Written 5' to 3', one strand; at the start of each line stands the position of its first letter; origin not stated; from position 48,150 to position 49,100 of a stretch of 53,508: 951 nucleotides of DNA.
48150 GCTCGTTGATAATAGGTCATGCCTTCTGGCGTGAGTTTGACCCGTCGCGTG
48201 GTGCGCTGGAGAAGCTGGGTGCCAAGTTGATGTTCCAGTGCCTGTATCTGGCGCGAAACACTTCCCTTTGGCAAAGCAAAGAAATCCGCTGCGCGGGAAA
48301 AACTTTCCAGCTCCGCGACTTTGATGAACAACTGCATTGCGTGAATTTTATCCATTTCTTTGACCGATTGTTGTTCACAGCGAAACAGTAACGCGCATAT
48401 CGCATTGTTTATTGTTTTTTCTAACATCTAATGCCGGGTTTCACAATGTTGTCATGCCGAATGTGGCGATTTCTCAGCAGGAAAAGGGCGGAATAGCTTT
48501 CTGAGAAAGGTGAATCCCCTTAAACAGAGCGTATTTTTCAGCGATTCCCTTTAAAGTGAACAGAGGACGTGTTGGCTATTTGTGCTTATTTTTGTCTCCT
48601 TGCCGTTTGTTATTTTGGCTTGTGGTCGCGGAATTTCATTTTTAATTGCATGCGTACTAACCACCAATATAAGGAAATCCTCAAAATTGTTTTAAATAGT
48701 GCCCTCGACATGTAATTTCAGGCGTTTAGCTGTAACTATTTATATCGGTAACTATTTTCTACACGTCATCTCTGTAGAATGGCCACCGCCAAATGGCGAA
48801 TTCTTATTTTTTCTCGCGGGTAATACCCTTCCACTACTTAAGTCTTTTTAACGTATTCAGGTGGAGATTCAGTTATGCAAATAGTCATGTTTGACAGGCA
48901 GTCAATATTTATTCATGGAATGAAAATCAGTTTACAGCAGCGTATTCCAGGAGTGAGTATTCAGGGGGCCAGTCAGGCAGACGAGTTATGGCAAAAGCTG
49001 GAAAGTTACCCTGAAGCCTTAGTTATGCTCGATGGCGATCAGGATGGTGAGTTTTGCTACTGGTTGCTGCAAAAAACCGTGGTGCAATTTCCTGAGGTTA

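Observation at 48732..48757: Direct repeat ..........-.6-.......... in the yhjC-yhjB divergent region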

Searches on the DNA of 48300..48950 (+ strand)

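Call 7: search_dna_similar(query=window:48340-48900:+, collection=ecoli_genomes, mode=near, rows=spread, max_rows=30)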
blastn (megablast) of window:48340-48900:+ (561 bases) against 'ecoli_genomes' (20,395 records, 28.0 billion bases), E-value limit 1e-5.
Records with a match: 5424; places in all: 5435; records where one place covers at least 80% of the query: 5407.
Genomes with a match: 5424 of 5426; with a place that covers at least 80% of the query: 5407. Places per genome that has any: lowest 1, median 1, highest 2. On chromosomes: 5435 places; on plasmids: 0.
Best place of each record, by identity: >=99% 1372; 95-99% 4051; 90-95% 1.
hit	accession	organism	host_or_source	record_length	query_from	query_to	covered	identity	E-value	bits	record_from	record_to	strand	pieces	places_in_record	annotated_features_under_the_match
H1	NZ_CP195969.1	Escherichia coli strain I3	Raw wastewater influent sample from the ...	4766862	1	561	100%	100.0%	0e+0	1056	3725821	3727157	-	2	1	IS1 family transposase | yhjB: helix-turn-helix transcriptional regulator | rcdB: LysR family transcriptional regulator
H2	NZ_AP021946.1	Escherichia coli strain WP2-S18-ESBL-08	-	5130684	1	561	100%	100.0%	0e+0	1037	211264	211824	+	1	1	yhjB: helix-turn-helix transcriptional regulator | rcdB: LysR family transcriptional regulator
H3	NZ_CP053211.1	Escherichia coli strain QDFD216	dog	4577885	1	561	100%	100.0%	0e+0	1037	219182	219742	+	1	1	yhjB: helix-turn-helix transcriptional regulator | rcdB: LysR family transcriptional regulator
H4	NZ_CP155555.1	Escherichia coli strain LZHX12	a children's rocking car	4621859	1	561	100%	100.0%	0e+0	1037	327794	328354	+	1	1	yhjB: helix-turn-helix transcriptional regulator | rcdB: LysR family transcriptional regulator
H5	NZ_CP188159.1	Escherichia coli strain TUM24565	Laboratory developed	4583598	1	561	100%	100.0%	0e+0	1037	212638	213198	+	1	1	yhjB: helix-turn-helix transcriptional regulator | rcdB: LysR family transcriptional regulator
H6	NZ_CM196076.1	Escherichia coli strain LB19b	-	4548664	1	561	100%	100.0%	0e+0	1037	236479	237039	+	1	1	yhjB: helix-turn-helix transcriptional regulator | rcdB: LysR family transcriptional regulator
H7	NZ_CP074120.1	Escherichia coli strain EC16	ascites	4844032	1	561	100%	99.8%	0e+0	1031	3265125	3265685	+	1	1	yhjB: helix-turn-helix transcriptional regulator | rcdB: LysR family transcriptional regulator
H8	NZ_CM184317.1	Escherichia coli strain C21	companion animal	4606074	1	561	100%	99.8%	0e+0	1031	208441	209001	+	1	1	yhjB: helix-turn-helix transcriptional regulator | rcdB: LysR family transcriptional regulator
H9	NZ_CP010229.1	Escherichia coli strain S10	not applicable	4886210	1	561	100%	98.8%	0e+0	998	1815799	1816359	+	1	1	yhjB: helix-turn-helix transcriptional regulator | rcdB: LysR family transcriptional regulator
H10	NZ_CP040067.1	Escherichia coli strain A1_181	Larus sp.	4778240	1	561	100%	98.8%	0e+0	998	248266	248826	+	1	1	yhjB: helix-turn-helix transcriptional regulator | rcdB: LysR family transcriptional regulator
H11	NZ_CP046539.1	Escherichia coli strain FHI_NMBU_10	Homo sapiens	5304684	1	561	100%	98.8%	0e+0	998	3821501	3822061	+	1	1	yhjB: helix-turn-helix transcriptional regulator | rcdB: LysR family transcriptional regulator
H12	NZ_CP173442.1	Escherichia coli strain 98234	Homo sapiens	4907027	1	561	100%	98.8%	0e+0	998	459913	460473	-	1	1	yhjB: LuxR C-terminal-related transcriptional regulator | rcdB: LysR family transcriptional regulator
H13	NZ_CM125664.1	Escherichia coli strain 2020S05-013-31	not applicable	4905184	1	561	100%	98.8%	0e+0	998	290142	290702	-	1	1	yhjB: helix-turn-helix transcriptional regulator | rcdB: LysR family transcriptional regulator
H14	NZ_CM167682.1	Escherichia coli strain NCCP 13983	Homo sapiens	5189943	1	561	100%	98.8%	0e+0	998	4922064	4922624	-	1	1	yhjB: helix-turn-helix transcriptional regulator | rcdB: LysR family transcriptional regulator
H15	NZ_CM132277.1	Escherichia coli strain 19AR0656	Homo sapiens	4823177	1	561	100%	98.8%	0e+0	998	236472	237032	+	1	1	yhjB: helix-turn-helix transcriptional regulator | rcdB: LysR family transcriptional regulator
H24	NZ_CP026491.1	Escherichia coli strain HS13-1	Homo sapiens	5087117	1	561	100%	96.4%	0e+0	926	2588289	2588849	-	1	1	yhjB: helix-turn-helix transcriptional regulator | rcdB: LysR family transcriptional regulator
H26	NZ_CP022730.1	Escherichia coli strain SA186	Homo sapiens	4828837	1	561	100%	95.9%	0e+0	909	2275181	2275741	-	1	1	yhjB: helix-turn-helix transcriptional regulator | rcdB: LysR family transcriptional regulator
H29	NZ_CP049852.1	Escherichia coli strain UPEC-774U/190308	Homo sapiens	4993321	1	561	100%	95.7%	0e+0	904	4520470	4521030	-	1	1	yhjB: helix-turn-helix transcriptional regulator | rcdB: LysR family transcriptional regulator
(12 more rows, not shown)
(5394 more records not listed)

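Call 8: get_annotated_region(hit=H2, flank=1500)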
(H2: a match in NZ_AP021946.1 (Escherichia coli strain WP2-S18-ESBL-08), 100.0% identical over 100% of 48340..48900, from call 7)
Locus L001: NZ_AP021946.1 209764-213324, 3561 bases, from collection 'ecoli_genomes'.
description: Escherichia coli strain WP2-S18-ESBL-08 chromosome, complete genome
organism: Escherichia coli strain WP2-S18-ESBL-08 (NCBI taxid 562)
replicon: chromosome; assembly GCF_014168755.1
host: -; source: -; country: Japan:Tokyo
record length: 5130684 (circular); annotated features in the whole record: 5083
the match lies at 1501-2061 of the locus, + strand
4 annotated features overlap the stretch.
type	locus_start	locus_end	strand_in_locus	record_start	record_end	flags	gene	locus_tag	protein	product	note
CDS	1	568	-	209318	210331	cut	yhjD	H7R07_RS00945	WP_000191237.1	inner membrane protein YhjD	-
CDS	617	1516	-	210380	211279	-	rcdB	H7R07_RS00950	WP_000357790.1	LysR family transcriptional regulator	-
CDS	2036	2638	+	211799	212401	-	yhjB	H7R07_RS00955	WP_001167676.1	helix-turn-helix transcriptional regulator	-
CDS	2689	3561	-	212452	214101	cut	treF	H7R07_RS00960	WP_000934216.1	alpha,alpha-trehalase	-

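Call 19: search_dna_similar(query=window:48715-48790:+, collection=ecoli_genomes, mode=near, rows=spread, max_rows=25)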
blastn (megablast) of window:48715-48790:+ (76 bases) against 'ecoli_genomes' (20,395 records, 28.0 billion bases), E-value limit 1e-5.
Records with a match: 5118; places in all: 5118; records where one place covers at least 80% of the query: 5117.
Genomes with a match: 5118 of 5426; with a place that covers at least 80% of the query: 5117. Places per genome that has any: lowest 1, median 1, highest 1. On chromosomes: 5118 places; on plasmids: 0.
Best place of each record, by identity: >=99% 1351; 95-99% 3767.
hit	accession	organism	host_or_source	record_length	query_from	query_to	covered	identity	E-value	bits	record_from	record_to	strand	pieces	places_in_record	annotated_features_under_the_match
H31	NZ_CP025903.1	Escherichia coli strain 300709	Homo sapiens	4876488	1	76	100%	100.0%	3e-31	141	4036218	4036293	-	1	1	none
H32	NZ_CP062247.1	Escherichia coli strain AML002_ev03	not applicable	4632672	1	76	100%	100.0%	3e-31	141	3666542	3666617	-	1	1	none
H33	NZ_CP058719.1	Escherichia coli strain M159-1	Manis javanica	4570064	1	76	100%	100.0%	3e-31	141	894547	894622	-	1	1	none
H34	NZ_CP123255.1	Escherichia coli strain YZMc17-1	chicken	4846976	1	76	100%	100.0%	3e-31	141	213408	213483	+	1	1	none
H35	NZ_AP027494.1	Escherichia coli strain LR-24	Homo sapiens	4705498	1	76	100%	100.0%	3e-31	141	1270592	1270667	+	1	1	none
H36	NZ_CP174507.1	Escherichia coli strain Trp01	lab stock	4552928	1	76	100%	100.0%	3e-31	141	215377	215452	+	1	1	none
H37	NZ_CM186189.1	Escherichia coli strain EC24.26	bovine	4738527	1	76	100%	100.0%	3e-31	141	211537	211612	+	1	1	none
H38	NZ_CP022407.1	Escherichia coli O121:H19 strain 16-9255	Flour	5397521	1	76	100%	98.7%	2e-29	135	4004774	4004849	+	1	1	none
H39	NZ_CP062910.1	Escherichia coli O112ab:H8 strain Res13-Lact-EA06-22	Sus scrofa domesticus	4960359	1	76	100%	98.7%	2e-29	135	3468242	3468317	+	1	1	none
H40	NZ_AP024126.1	Escherichia coli strain NS-NP030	Bos taurus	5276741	1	76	100%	98.7%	2e-29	135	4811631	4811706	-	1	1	none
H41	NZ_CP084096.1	Escherichia coli O78 strain 3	Homo sapiens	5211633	1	76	100%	98.7%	2e-29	135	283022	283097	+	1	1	none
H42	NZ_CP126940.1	Escherichia coli O2:K1:H7 strain APEC E18055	Gallus gallus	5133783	1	76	100%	98.7%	2e-29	135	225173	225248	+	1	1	none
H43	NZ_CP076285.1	Escherichia coli strain 41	not applicable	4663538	1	76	100%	98.7%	2e-29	135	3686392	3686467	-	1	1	none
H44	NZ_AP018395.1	Escherichia coli strain TOK-001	Homo sapiens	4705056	1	76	100%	98.7%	2e-29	135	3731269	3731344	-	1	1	none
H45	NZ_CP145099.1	Escherichia coli strain PS_131_S11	Homo sapiens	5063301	1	76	100%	98.7%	2e-29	135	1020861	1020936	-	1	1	none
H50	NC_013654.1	Escherichia coli SE15 strain SE15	-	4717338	1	76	100%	97.4%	7e-28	130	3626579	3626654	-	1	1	none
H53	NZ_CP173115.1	Escherichia coli strain STEC799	Homo sapiens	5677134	1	76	100%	97.4%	7e-28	130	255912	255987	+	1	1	none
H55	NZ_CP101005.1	Escherichia coli strain ET82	sediment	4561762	18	76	78%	98.3%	4e-20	104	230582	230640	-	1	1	none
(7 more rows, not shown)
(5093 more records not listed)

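Call 20: get_annotated_region(hit=H38, flank=100)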
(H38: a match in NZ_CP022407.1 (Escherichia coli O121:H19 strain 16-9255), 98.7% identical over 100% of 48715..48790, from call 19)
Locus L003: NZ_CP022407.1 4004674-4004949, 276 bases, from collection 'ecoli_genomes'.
description: Escherichia coli O121:H19 strain 16-9255 chromosome, complete genome
organism: Escherichia coli O121:H19 strain 16-9255 (NCBI taxid 991915)
replicon: chromosome; assembly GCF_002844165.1
host: -; source: Flour; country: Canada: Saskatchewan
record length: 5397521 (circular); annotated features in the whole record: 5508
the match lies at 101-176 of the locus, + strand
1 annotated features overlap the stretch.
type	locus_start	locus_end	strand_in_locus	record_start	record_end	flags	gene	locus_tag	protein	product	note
CDS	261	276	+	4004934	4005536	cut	yhjB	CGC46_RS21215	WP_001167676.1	helix-turn-helix transcriptional regulator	-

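Call 21: get_annotated_region(hit=H42, flank=100)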
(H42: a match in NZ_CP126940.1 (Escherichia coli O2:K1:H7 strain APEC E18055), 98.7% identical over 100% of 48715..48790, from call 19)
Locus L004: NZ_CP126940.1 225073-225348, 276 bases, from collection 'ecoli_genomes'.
description: Escherichia coli O2:K1:H7 strain APEC E18055 chromosome, complete genome
organism: Escherichia coli O2:K1:H7 strain APEC E18055 (NCBI taxid 3050628)
replicon: chromosome; assembly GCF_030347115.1
host: Gallus gallus; source: Liver and spleen; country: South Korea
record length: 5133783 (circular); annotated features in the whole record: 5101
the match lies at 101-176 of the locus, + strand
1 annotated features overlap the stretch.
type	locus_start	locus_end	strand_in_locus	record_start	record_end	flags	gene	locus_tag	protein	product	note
CDS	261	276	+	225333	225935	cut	yhjB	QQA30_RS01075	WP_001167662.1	helix-turn-helix transcriptional regulator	-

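Call 22: get_annotated_region(hit=H50, flank=100)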
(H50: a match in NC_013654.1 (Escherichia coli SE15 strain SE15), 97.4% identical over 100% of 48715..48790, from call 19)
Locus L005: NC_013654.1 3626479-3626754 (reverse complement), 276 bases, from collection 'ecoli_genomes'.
description: Escherichia coli SE15, complete sequence
organism: Escherichia coli SE15 strain SE15 (NCBI taxid 431946)
replicon: chromosome; assembly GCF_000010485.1
host: -; source: -; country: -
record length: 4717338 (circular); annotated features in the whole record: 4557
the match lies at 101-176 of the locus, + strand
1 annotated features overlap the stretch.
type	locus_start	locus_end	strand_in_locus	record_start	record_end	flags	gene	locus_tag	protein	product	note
CDS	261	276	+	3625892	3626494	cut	yhjB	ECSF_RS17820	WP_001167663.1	helix-turn-helix transcriptional regulator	-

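Call 23: get_annotated_region(hit=H53, flank=100)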
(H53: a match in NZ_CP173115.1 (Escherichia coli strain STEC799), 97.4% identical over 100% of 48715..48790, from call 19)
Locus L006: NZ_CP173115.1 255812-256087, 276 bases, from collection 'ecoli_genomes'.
description: Escherichia coli strain STEC799 chromosome, complete genome
organism: Escherichia coli strain STEC799 (NCBI taxid 562)
replicon: chromosome; assembly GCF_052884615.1
host: Homo sapiens; source: -; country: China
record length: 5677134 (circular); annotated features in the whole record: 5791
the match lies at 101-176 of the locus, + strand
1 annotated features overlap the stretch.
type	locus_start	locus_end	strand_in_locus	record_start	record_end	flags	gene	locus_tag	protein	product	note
CDS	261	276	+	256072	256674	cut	yhjB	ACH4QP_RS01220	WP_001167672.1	helix-turn-helix transcriptional regulator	-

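Call 24: get_annotated_region(hit=H55, flank=100)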
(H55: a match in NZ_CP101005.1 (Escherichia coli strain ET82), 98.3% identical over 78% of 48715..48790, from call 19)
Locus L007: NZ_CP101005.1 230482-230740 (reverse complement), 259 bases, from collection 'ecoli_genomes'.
description: Escherichia coli strain ET82 chromosome, complete genome
organism: Escherichia coli strain ET82 (NCBI taxid 562)
replicon: chromosome; assembly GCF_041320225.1
host: -; source: sediment; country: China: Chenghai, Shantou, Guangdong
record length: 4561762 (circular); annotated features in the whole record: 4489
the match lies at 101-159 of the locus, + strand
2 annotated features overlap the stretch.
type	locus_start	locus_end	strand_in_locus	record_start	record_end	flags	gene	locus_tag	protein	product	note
CDS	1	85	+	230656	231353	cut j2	-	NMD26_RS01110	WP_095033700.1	IS1-like element IS1B family transposase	programmed frameshift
CDS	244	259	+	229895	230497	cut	yhjB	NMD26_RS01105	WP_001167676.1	response regulator transcription factor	-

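Call 25: get_annotated_region(hit=H24, flank=50)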
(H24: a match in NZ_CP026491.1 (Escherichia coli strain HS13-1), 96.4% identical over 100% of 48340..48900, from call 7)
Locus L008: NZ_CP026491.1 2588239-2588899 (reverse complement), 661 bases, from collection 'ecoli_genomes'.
description: Escherichia coli strain HS13-1 chromosome, complete genome
organism: Escherichia coli strain HS13-1 (NCBI taxid 562)
replicon: chromosome; assembly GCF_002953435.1
host: Homo sapiens; source: faecal sample; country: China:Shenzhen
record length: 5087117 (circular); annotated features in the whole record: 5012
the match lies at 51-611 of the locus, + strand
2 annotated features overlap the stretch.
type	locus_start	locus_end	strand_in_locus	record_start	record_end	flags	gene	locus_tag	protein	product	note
CDS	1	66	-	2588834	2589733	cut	rcdB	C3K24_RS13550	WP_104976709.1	LysR family transcriptional regulator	-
CDS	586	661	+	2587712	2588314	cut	yhjB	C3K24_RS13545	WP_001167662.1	helix-turn-helix transcriptional regulator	-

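Call 26: get_annotated_region(hit=H26, flank=50)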
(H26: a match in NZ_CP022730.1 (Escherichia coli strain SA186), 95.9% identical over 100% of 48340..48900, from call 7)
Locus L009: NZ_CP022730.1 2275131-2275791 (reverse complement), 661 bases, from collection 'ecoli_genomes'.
description: Escherichia coli strain SA186 chromosome, complete genome
organism: Escherichia coli strain SA186 (NCBI taxid 562)
replicon: chromosome; assembly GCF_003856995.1
host: Homo sapiens; source: urine; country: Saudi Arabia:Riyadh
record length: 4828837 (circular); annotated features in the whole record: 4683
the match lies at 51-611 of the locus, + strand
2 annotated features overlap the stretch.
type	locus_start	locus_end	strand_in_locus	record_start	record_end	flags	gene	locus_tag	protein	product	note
CDS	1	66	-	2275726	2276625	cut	rcdB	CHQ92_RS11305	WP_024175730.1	LysR family transcriptional regulator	-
CDS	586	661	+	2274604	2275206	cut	yhjB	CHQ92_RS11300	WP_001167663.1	helix-turn-helix transcriptional regulator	-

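Call 27: get_annotated_region(hit=H29, flank=50)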
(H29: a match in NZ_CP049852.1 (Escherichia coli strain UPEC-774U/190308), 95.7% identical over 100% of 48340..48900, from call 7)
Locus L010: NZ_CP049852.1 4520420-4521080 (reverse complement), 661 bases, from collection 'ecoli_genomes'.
description: Escherichia coli strain UPEC-774U/190308 chromosome, complete genome
organism: Escherichia coli strain UPEC-774U/190308 (NCBI taxid 562)
replicon: chromosome; assembly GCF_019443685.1
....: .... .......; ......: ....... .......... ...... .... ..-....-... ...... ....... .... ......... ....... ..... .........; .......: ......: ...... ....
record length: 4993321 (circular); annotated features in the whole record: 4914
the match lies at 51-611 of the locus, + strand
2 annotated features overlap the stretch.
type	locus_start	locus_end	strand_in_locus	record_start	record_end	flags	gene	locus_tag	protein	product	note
CDS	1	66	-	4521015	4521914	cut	rcdB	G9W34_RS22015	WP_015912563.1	LysR family transcriptional regulator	-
CDS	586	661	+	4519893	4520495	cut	yhjB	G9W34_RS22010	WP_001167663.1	helix-turn-helix transcriptional regulator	-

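Call 41: search_rna_families(source=window, start=48300, end=48950, threshold=evalue, max_evalue=10)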
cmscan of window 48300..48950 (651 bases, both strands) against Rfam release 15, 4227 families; matches with E-value up to 10: 2.
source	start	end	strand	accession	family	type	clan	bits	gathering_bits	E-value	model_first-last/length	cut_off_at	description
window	48756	48813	-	RF03055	RAGATH-30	Gene; sRNA;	-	17.4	59.5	1.1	1-59/59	no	RAGATH-30 RNA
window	48341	48387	+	RF02485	GlsR22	Gene; snRNA; snoRNA; HACA-box;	-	15.5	100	4.5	1-150/150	no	Small nucleolar RNA GlsR22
